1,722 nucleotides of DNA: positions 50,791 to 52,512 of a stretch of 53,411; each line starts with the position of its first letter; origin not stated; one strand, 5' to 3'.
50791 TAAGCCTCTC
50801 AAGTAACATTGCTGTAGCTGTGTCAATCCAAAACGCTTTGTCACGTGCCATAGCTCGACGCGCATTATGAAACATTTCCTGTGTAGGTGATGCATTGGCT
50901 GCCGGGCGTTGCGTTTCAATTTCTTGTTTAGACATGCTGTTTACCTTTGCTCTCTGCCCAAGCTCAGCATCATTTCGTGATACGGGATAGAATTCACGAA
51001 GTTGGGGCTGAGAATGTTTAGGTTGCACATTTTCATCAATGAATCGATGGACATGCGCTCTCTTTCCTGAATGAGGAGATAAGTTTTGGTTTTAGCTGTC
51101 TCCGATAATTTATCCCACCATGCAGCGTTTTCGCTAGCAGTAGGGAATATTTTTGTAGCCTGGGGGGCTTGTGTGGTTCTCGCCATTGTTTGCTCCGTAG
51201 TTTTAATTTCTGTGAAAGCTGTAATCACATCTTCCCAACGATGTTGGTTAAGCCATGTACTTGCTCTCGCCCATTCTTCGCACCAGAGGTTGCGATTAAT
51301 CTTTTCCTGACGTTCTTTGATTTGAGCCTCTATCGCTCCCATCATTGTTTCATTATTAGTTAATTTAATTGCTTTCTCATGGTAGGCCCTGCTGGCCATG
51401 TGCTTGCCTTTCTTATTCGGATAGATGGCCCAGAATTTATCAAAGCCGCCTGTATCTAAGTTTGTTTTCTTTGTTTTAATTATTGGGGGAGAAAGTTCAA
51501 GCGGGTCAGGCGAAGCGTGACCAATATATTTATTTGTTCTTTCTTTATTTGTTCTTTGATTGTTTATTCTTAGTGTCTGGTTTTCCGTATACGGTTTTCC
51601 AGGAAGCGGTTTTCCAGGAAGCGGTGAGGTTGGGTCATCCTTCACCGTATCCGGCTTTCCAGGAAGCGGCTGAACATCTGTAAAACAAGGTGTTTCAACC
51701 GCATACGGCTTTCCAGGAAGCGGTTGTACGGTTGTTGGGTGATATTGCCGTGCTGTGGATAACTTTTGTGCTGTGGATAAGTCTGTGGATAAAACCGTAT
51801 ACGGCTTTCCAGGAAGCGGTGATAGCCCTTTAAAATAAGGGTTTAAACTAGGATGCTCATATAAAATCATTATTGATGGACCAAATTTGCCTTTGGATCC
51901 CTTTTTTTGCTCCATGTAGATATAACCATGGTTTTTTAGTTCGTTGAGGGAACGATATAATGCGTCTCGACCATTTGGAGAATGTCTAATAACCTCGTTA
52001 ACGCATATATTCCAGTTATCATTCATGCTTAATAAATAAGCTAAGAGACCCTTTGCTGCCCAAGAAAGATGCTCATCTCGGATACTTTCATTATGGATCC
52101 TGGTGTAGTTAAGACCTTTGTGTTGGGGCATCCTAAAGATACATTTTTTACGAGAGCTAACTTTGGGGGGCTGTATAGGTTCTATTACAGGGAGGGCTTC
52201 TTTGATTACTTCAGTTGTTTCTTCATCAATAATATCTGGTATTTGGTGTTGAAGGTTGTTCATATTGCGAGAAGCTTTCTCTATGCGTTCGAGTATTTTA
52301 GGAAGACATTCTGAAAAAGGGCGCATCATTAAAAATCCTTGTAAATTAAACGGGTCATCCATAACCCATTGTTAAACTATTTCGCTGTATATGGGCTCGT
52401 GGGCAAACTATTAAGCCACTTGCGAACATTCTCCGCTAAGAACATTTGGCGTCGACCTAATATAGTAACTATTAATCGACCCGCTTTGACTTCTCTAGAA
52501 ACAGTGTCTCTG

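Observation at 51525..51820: Plasmid-style origin embedded in the initiator ORF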

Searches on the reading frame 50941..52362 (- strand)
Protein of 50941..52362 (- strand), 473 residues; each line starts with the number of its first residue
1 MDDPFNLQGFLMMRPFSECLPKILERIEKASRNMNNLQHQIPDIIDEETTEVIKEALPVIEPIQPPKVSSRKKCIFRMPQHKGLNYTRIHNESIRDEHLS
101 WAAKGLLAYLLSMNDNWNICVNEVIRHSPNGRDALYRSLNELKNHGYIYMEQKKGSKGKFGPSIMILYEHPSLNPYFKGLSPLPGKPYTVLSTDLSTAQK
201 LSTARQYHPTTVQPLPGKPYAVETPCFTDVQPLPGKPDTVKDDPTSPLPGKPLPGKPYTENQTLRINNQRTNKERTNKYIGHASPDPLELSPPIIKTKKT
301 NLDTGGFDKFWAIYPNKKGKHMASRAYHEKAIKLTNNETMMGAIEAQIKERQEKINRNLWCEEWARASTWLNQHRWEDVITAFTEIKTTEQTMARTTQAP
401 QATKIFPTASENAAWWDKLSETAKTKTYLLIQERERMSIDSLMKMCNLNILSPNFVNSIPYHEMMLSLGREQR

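Call 6: search_protein_families(library=pfam, proteins=[window:50941-52362:-], max_evalue=0.1)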
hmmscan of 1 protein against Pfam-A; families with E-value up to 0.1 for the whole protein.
window:50941-52362:- (473 aa): 2 families
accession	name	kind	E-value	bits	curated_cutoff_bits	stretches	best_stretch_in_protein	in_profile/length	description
PF13730.12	HTH_36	-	0.00071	19.8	25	1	98-148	2-55/55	Helix-turn-helix domain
PF21545.3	T7SS_EccA1_N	-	0.015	15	27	1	331-392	106-164/272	T7SS, ESX-1 secretion system protein EccA1, N-terminal domain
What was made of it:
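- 50941..52362 (-): rep gene: 473-aa replication initiator (an alternative start at M12 gives 462 aa). Pfam HTH_36 at 19.8 bits, below the 25-bit cutoff (call 6).
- On Lambda O family proper (Pfam Phage_rep_O, with a P-type partner): No Pfam hit (call 6).
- On HTH_36 / DnaD-like wHTH phage and plasmid initiators (PHROG 4707, 270, 428; pPR9-type N-terminal domain): HTH_36 scores 19.8 bits against a cutoff of 25 (call 6).
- On RepA_N (PF06970): No hit at E<=0.1 (call 6).
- Closest known: Bacteriophage lambda O protein / ori-lambda. Different: The Pfam Phage_rep_O model is not matched (call 6).
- Closest known: RepA_N plasmids. Different: The RepA_N model is not matched, and HTH_36 is matched only below its cutoff (call 6).
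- Closest known: Iteron plasmids with DnaA boxes: RK2 oriV, P1 oriR, F, pSC101. Different: The Rep protein is not of the Rep_3/RepE/TrfA WH1-WH2 type (no Pfam hit; call 6).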

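Call 8: search_dna_similar(query=window:50941-52362:-, collection=phages, mode=protein, max_rows=40)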
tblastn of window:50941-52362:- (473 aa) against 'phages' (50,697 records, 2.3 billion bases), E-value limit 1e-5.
Records with a match: 258; places in all: 258; records where one place covers at least 80% of the query: 0.
Best place of each record, by identity: <60% 258.
By first word of the organism name: Staphylococcus 119; Streptococcus 25; Bacillus 16; Clostridium 15; Microbacterium 14; Helicobacter 12; Lactobacillus 11; Bacteriophage 6; Arthrobacter 6; Bacteroides 5; and 19 more.
By host as written in the record: - 37; Staphylococcus aureus 36; Helicobacter pylori 10; Microbacterium paraoxydans NWU1 9; Clostridium difficile 7; Staphylococcus aureus subsp. aureus RN4220 6; Staphylococcus epidermidis 5; Microbacterium foliorum NRRL B-24224 SEA 4; and 115 more.
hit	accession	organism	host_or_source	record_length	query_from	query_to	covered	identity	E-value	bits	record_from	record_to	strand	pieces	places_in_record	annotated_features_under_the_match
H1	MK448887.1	Streptococcus phage Javan258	Streptococcus hyovaginalis DSM_12219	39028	85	241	33%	34.8%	2e-11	72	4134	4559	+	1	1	replication initiation protein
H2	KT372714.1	Bacillus phage vB_BtS_BMBtp16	Bacillus thuringiensis YBT-1518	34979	48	206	34%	33.3%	9e-15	83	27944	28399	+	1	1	replication initiation protein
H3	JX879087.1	Streptococcus phage phiNJ2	Streptococcus suis NJ2 serotype 9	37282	85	239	33%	32.7%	1e-10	70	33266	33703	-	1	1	hypothetical protein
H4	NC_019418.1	Streptococcus phage phiNJ2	Streptococcus suis NJ2 serotype 9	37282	85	239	33%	32.7%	1e-10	70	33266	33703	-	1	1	DNA binding protein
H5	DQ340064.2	Geobacillus phage GBSV1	Geobacillus sp. 6k51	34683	75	220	31%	34.0%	3e-10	69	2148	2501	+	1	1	phage replication protein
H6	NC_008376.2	Geobacillus phage GBSV1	Geobacillus sp. 6k51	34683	75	220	31%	34.0%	3e-10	69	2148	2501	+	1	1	DnaD domain protein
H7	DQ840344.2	Bacillus phage 1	Bacillus sp. 6k512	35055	75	220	31%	34.0%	4e-10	69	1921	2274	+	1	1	phage replication protein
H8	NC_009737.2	Bacillus phage 1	Bacillus sp. 6k512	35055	75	220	31%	34.0%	4e-10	69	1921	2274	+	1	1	phage replication protein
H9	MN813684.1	Microbacterium phage Terij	Microbacterium paraoxydans NWU1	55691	62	208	31%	32.4%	7e-14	81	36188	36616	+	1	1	53: helix-turn-helix DNA binding domain protein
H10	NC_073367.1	Microbacterium phage Terij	Microbacterium paraoxydans NWU1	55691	62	208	31%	32.4%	7e-14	81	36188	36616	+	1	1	53: helix-turn-helix DNA binding domain protein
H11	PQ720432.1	Streptococcus phage Clyde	Streptococcus suis 21171_DNR38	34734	16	159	30%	31.9%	8e-7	58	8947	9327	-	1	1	DNA binding protein | hypothetical protein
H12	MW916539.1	Bacteroides phage GEC_vB_Bfr_VA7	Bacteroides fragilis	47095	85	228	30%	31.4%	8e-13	77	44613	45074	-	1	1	putative DNA replication protein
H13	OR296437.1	Bacteroides phage C1_85S2P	Bacteroides uniformis MB20-85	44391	85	237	32%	28.8%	4e-9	66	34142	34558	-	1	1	replication initiator A family protein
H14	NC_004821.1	Bacillus phage phBC6A52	Bacillus cereus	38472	74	175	22%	42.7%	2e-14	82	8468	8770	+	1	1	replication protein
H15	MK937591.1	Microbacterium phage Cinna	Microbacterium foliorum NRRL B-24224 SEA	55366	69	209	30%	30.8%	2e-12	76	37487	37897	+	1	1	53: helix-turn-helix DNA binding domain protein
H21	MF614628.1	Sinorhizobium phage phi3LM21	Sinorhizobium sp. LM21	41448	86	218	28%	31.6%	5e-12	74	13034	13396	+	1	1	helix-turn-helix domain-containing protein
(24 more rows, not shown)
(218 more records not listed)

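Call 9: search_protein_families(library=phrogs, proteins=[window:50941-52362:-], max_evalue=0.01)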
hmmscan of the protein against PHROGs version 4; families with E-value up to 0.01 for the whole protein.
window:50941-52362:- (473 aa): 16 families
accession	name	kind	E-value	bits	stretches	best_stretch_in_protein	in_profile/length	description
phrog_4707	-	DNA, RNA and nucleotide metabolism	3.2e-25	90.5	1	71-334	3-247/409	replication initiation protein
phrog_270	-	DNA, RNA and nucleotide metabolism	5e-23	83.1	1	85-429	31-299/383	replication initiation protein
phrog_23842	-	unknown function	4.5e-17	63.2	1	70-171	9-110/317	-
phrog_11718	-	unknown function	4.4e-16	60.1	1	84-160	10-87/105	-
phrog_428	-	DNA, RNA and nucleotide metabolism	4.4e-16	60.1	1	84-274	88-229/455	replication initiation protein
phrog_1456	-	DNA, RNA and nucleotide metabolism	9.1e-14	52.2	1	84-178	11-105/365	DNA binding protein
phrog_4221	-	DNA, RNA and nucleotide metabolism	4.7e-11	43.5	1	84-164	11-91/325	replication initiation protein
phrog_27492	-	unknown function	8.6e-10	39.5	1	75-149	13-88/304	-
phrog_9474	-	DNA, RNA and nucleotide metabolism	1.4e-09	38.9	1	270-385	150-254/288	replication initiation protein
phrog_9327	-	DNA, RNA and nucleotide metabolism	2.7e-09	38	1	270-378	148-240/276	primosomal protein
phrog_37920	-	DNA, RNA and nucleotide metabolism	1.1e-08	35.7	1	83-161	9-87/245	HTH DNA binding protein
phrog_186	-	DNA, RNA and nucleotide metabolism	1.6e-07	32.3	1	78-169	14-114/308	DnaD-like helicase loader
phrog_345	-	DNA, RNA and nucleotide metabolism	6.4e-07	30.3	1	83-274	24-179/297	replication initiation O-like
phrog_22134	-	unknown function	2.8e-06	28.3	1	89-158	2-72/262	-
phrog_16304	-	unknown function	0.00046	21.2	1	296-382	138-218/244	-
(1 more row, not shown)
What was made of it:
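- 50941..52362 (-): PHROG 4707 (3e-25), 270 (5e-23) and 428 'replication initiation protein', plus 345 'O-like' (6e-7), in call 9.
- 50941..51495 (-): Segment encoding the C-terminal region (aa 290-473), including the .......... motif shared with many relatives. Presumed to interact with host factors. PHROG 9474 and 9327 ('replication initiation' / 'primosomal protein') match aa 270-385 (call 9).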

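Call 12: find_homologous_proteins(query=window:50941-52362:-)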
Query window:50941-52362:- (473 aa): 14 proteins with E <= 0.001 among 4084 candidates.
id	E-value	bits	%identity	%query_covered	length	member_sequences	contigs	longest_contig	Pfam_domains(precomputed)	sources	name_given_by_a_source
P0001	0.0e+0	1073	100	98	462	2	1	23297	-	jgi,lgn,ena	-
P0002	1.4e-15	75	44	20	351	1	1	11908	-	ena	-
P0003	1.2e-11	62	45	16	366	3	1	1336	-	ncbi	-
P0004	2.3e-11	61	45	16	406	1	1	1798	-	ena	-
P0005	4.9e-11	60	33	26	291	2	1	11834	PF13730.13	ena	-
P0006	2.3e-9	55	33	30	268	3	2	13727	PF13730.13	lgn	-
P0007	8.4e-9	53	30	42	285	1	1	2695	-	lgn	-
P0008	6.5e-8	50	28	40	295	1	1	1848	-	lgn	-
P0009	3.2e-7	48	37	19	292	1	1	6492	-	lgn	-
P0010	5.8e-7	47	45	14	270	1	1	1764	-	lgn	-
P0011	9.6e-6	43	35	24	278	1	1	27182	-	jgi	jgi:hypothetical protein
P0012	1.8e-5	42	34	25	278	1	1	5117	-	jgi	jgi:hypothetical protein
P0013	1.9e-5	42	34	25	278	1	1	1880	-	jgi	jgi:hypothetical protein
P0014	1.4e-4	39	32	25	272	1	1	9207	-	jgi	jgi:hypothetical protein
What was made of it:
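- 50941..52362 (-): P0001 is 100% identical (call 12).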

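Call 13: find_related_loci(query=window:50941-52362:-, collection=viral_contigs, flank=6000)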
Query window:50941-52362:- (473 aa) in viral_contigs; peptide patterns used: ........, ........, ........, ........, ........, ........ (x = any residue, [..] = any of these).
No stretch of DNA in the collection matches any of the patterns.
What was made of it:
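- Tried and rejected: None in IMG/VR (call 13).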

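Call 15: find_encoding_contigs(protein=P0001, flank=10000)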
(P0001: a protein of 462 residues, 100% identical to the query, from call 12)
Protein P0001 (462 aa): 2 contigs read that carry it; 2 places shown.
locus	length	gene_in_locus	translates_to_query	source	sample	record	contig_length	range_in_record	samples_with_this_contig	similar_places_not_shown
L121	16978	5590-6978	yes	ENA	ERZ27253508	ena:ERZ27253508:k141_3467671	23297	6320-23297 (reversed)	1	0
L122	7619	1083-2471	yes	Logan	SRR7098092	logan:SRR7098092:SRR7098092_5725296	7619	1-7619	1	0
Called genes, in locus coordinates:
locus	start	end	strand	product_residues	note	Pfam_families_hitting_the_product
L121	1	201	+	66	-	?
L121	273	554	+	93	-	-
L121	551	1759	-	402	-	PF07690:MFS_1, PF13000:Acatn (weak)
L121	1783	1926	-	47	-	-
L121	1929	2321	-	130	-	-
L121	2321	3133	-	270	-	PF03837:RecT (weak)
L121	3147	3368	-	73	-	-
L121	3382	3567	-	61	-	-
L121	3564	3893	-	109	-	PF20432:Xre-like-HTH (faint), PF01381:HTH_3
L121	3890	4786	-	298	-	PF09588:YqaJ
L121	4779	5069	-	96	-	-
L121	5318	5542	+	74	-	PF12728:HTH_17 (weak)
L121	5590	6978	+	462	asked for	-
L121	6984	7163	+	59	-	-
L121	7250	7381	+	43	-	-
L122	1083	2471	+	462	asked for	-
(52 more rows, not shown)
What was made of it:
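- Checked: A public gene call starts at M12, giving 462 aa at 100% identity (calls 12, 15).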

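Call 19: find_encoding_contigs(protein=P0006, flank=6000, max_places=2)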
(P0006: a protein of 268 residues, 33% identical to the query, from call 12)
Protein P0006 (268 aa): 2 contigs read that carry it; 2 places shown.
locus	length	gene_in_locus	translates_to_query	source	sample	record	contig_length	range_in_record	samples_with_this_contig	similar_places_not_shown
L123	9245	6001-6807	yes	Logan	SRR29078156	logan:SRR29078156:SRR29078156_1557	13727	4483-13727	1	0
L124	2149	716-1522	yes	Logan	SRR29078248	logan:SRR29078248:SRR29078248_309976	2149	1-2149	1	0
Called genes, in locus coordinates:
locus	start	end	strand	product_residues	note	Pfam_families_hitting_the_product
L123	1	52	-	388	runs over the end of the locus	PF03837:RecT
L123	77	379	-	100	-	PF08797:HIRAN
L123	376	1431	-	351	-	-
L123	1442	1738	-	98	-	-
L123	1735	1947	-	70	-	PF26109:WHD_BrxR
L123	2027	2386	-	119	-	-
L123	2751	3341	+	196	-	-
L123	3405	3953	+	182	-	-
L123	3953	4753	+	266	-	-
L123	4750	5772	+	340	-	-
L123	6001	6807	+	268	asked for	PF13730:HTH_36 (weak)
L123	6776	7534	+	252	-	-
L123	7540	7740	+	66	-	-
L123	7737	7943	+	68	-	-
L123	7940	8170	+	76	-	-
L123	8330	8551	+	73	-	-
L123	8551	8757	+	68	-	-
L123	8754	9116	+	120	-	PF04448:DUF551 (weak)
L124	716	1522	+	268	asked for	PF13730:HTH_36 (weak)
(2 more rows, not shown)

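Call 20: find_encoding_contigs(protein=P0011, flank=6000, max_places=2)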
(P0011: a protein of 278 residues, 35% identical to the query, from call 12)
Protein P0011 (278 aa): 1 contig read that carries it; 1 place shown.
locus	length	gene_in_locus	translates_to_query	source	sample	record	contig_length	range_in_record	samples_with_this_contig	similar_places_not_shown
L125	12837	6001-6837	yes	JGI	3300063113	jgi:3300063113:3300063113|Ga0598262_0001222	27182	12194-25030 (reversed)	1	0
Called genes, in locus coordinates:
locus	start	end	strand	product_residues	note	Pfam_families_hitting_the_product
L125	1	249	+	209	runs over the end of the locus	PF22011:DUF6931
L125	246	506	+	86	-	-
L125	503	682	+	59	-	-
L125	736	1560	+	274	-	-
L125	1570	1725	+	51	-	-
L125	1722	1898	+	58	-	-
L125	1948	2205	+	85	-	-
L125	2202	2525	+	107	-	-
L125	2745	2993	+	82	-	-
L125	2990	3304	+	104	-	-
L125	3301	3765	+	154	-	-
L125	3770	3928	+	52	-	-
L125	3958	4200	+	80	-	-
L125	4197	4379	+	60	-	-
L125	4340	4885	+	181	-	-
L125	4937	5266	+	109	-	-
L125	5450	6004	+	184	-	PF09414:RNA_ligase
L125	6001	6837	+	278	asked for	-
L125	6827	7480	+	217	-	-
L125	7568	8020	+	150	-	-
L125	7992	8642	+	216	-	-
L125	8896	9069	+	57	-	-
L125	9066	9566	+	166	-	-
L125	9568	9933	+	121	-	-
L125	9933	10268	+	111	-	-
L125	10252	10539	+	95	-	-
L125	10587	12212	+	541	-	-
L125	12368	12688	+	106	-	-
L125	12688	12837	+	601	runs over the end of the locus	-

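Call 21: find_encoding_contigs(protein=P0005, flank=6000, max_places=2)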
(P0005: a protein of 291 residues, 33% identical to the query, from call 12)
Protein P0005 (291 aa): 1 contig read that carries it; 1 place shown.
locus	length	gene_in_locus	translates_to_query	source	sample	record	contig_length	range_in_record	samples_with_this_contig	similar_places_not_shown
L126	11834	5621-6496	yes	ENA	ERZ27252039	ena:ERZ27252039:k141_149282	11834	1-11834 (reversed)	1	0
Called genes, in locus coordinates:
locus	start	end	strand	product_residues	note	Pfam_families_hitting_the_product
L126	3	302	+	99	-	?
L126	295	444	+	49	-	-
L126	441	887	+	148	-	-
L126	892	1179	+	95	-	-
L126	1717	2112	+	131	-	-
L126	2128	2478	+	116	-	-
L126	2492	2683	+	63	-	-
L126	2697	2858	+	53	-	-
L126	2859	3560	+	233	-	PF05707:Zot (faint)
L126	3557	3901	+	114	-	-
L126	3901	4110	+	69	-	-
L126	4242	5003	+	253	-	PF01656:CbiA, PF06564:CBP_BcsQ, PF09140:MipZ (weak), PF10609:ParA (weak), PF13614:AAA_31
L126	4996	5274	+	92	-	-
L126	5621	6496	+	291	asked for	PF13730:HTH_36 (faint)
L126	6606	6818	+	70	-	-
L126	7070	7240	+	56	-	-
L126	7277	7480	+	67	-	-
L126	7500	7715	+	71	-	-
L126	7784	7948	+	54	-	-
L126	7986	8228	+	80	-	-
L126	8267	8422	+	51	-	-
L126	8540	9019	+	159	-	-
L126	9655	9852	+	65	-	-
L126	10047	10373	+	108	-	-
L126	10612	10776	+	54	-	-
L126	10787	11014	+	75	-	-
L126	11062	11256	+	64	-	-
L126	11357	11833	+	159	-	?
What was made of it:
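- One relative lies next to a ParA-like gene (L126, call 21).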

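Call 26: find_related_loci(query=A1, collection=viral_contigs, flank=3000)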
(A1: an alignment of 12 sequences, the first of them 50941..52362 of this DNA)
Query A1 (473 aa) in viral_contigs; peptide patterns used: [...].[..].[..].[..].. (x = any residue, [..] = any of these).
75 stretches matched a pattern; 66 encode a relative of the query (tblastn E <= 1e-3); 66 distinct loci.
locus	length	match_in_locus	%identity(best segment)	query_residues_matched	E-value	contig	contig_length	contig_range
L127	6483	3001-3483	36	75-217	2e-21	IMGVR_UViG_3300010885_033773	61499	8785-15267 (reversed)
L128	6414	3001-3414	36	73-194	3e-21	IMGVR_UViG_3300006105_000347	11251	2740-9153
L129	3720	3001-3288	46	75-169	7e-20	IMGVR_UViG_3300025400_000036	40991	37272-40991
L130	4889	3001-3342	39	69-171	7e-20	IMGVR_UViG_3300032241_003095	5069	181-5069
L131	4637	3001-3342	39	69-171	1e-19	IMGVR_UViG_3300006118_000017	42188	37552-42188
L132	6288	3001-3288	46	75-169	3e-19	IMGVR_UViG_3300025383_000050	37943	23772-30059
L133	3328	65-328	45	85-171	4e-19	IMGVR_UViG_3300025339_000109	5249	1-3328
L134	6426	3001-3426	35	68-211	3e-17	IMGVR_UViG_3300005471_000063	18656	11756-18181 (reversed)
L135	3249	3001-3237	48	75-152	2e-15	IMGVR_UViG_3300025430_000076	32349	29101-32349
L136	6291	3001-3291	39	75-171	4e-15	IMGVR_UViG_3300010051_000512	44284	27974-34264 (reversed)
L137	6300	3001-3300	37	71-171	7e-15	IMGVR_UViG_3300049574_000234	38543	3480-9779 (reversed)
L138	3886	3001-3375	34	71-189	1e-14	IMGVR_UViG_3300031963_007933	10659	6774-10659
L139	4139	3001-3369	34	71-187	1e-14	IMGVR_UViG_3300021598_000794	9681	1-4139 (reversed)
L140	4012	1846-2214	34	71-187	1e-14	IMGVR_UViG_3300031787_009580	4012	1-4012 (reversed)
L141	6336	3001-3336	30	64-175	2e-14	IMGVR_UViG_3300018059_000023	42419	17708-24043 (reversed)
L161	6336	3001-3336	31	66-183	2e-12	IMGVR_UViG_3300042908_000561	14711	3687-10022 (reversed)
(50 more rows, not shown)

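Call 33: get_annotated_region(hit=H9, flank=2500)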
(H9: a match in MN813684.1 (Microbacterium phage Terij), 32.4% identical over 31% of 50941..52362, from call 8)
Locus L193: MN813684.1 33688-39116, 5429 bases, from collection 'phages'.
description: Microbacterium phage Terij, complete genome.
organism: Microbacterium phage Terij (NCBI taxid 2686229)
taxonomy: Viruses; Duplodnaviria; Heunggongvirae; Uroviricota; Caudoviricetes; Mementomorivirus
host: Microbacterium paraoxydans NWU1; source: soil; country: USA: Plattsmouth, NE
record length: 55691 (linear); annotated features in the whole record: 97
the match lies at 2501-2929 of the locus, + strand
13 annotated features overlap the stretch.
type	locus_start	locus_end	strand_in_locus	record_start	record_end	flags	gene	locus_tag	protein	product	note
CDS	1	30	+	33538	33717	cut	46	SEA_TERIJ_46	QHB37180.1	hypothetical protein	-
CDS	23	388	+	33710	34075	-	47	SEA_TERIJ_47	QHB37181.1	hypothetical protein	-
CDS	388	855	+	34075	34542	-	48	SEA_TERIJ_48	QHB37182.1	hypothetical protein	-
CDS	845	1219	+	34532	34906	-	49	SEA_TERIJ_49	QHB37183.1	hypothetical protein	-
CDS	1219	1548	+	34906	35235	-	50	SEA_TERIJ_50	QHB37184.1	hypothetical protein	-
CDS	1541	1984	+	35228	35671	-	51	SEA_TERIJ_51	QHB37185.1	hypothetical protein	-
CDS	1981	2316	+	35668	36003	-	52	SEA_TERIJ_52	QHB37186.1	HNH endonuclease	-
CDS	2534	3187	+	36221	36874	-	53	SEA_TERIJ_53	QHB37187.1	helix-turn-helix DNA binding domain protein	-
CDS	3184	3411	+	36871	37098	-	54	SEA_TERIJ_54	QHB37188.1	hypothetical protein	-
CDS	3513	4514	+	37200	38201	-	55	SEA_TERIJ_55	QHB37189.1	hypothetical protein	-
CDS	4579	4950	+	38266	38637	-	56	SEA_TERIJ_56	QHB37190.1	hypothetical protein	-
CDS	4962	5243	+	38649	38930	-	57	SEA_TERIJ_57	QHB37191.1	hypothetical protein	-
CDS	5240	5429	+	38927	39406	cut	58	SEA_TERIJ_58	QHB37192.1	hypothetical protein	-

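Call 34: get_annotated_region(hit=H21, flank=2500)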
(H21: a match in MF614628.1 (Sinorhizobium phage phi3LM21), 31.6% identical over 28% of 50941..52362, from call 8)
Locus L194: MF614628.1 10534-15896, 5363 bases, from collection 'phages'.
description: Sinorhizobium phage phi3LM21, complete genome.
organism: Sinorhizobium phage phi3LM21 (NCBI taxid 2029634)
taxonomy: Viruses; Duplodnaviria; Heunggongvirae; Uroviricota; Caudoviricetes
host: Sinorhizobium sp. LM21; source: -; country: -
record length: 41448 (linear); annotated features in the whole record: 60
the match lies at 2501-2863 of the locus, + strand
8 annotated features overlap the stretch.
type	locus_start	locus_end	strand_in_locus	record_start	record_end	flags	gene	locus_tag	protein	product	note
CDS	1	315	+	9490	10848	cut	-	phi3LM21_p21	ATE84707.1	CcrM-like DNA methyltransferase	-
CDS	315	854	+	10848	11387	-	-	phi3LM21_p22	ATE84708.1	hypothetical protein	-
CDS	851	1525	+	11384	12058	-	-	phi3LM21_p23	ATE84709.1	DNA polymerase A domain-containing protein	-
CDS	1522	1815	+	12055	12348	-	-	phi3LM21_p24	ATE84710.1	hypothetical protein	-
CDS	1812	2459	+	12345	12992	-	-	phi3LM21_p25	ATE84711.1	hypothetical protein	-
CDS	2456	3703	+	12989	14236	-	-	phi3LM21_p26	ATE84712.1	helix-turn-helix domain-containing protein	putative replication initiation protein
CDS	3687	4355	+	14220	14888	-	-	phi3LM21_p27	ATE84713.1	transcription antitermination protein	transcription antitermination protein NusG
CDS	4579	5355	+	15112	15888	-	-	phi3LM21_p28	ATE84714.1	hypothetical protein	-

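Call 35: get_annotated_region(hit=H12, flank=2500)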
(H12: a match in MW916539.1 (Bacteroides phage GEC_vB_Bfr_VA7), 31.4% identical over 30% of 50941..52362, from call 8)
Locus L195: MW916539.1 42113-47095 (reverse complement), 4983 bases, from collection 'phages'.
description: Bacteroides phage GEC_vB_Bfr_VA7, complete genome.
organism: Bacteroides phage GEC_vB_Bfr_VA7 (NCBI taxid 2829146)
taxonomy: Viruses; Duplodnaviria; Heunggongvirae; Uroviricota; Caudoviricetes
host: Bacteroides fragilis; source: wastewater; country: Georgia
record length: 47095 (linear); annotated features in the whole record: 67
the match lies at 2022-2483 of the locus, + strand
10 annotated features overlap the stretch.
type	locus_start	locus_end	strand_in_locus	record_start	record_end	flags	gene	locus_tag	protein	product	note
CDS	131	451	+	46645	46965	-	-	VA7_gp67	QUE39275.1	putative exoribonuclease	-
CDS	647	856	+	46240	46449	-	-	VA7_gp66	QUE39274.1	hypothetical protein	-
CDS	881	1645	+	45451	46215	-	-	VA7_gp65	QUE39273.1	putative regulatory antirepressor protein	-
CDS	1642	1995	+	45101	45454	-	-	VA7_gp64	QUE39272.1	hypothetical protein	-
CDS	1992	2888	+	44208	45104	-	-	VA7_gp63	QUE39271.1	putative DNA replication protein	-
CDS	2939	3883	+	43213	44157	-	-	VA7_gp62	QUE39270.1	hypothetical protein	-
CDS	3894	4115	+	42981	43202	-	-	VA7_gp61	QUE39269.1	hypothetical protein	-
CDS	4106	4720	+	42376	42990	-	-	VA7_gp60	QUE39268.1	hypothetical protein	-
CDS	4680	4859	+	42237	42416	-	-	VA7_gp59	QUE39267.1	hypothetical protein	-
CDS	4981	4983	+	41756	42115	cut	-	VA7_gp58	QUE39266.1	hypothetical protein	-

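Call 36: get_annotated_region(hit=H2, flank=2500)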
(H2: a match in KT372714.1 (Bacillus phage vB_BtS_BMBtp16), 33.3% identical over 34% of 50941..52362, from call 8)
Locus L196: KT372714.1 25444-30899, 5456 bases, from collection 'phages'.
description: Bacillus phage vB_BtS_BMBtp16, complete genome.
organism: Bacillus phage vB_BtS_BMBtp16 (NCBI taxid 1701848)
taxonomy: Viruses; Duplodnaviria; Heunggongvirae; Uroviricota; Caudoviricetes
host: Bacillus thuringiensis YBT-1518; source: -; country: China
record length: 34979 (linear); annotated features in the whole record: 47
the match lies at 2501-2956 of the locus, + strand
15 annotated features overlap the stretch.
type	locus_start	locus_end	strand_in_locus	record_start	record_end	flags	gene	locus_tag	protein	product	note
CDS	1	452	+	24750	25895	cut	-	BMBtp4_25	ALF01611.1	DNA-binding protein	-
CDS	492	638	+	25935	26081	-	-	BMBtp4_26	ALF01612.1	hypothetical protein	-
CDS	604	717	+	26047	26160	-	-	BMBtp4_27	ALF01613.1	hypothetical protein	-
CDS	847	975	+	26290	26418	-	-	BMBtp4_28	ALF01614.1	hypothetical protein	-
CDS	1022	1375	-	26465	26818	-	-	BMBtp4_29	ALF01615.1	transcriptional regulator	-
CDS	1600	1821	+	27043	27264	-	-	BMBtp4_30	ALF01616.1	repressor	-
CDS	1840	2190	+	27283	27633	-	-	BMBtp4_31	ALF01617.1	DNA binding protein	-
CDS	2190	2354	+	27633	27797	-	-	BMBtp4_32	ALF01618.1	hypothetical protein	-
CDS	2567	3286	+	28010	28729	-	-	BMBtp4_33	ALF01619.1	replication initiation protein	-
CDS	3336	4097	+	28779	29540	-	-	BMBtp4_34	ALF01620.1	DNA replication protein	DnaC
CDS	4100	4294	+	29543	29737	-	-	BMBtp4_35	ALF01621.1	hypothetical protein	-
CDS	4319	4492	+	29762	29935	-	-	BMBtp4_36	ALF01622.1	hypothetical protein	-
CDS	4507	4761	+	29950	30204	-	-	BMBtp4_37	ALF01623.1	hypothetical protein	-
CDS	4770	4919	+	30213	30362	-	-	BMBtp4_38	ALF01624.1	hypothetical protein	-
CDS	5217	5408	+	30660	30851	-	-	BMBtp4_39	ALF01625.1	hypothetical protein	-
